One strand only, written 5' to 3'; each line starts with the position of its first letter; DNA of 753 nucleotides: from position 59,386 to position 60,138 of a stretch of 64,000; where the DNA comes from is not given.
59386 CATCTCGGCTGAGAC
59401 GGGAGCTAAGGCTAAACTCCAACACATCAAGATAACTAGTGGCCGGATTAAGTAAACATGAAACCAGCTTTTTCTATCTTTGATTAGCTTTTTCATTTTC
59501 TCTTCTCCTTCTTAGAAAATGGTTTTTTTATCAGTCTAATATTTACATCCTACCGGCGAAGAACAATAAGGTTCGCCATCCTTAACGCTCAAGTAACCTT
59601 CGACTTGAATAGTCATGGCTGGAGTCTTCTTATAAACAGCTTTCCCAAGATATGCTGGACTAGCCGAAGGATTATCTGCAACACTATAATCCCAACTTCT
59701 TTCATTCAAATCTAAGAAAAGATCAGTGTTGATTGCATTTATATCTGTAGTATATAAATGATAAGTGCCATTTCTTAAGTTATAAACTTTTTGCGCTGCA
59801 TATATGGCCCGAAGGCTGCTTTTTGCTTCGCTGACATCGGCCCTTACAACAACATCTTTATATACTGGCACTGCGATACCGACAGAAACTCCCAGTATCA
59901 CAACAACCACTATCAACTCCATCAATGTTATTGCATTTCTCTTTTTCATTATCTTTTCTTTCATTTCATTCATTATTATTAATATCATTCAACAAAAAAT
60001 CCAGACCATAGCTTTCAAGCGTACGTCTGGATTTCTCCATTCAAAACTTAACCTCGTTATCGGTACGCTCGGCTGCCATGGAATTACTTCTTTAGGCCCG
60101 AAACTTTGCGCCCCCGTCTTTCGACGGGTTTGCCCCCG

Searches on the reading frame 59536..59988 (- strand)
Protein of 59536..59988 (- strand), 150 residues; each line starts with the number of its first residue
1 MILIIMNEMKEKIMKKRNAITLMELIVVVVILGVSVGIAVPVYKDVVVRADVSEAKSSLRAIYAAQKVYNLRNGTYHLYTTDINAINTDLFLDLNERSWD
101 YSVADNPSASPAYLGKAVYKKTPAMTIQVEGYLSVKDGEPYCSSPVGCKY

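Call 42: search_protein_families(library=pfam, proteins=[window:59536-59988:-], max_evalue=0.01)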
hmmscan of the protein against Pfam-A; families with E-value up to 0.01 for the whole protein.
window:59536-59988:- (150 aa): 3 families
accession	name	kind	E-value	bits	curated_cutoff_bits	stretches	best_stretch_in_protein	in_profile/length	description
PF07963.17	N_methyl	-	6.1e-05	22.9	21.2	1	14-39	1-26/27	Prokaryotic N-terminal methylation motif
PF16732.10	ComP_DUS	-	0.00024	22.4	27.3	1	41-118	1-73/87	Type IV minor pilin ComP, DNA uptake sequence receptor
PF16734.10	Pilin_GH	-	0.0026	18.6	28.9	1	53-133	2-71/114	Type IV pilin-like G and H, putative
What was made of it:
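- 59536..59988 (-): Type IV pilin-like gene (N-terminal methylation motif) at the head of the gene string. Pfam N_methyl 6e-5, ComP_DUS and Pilin_GH weak (call 42).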
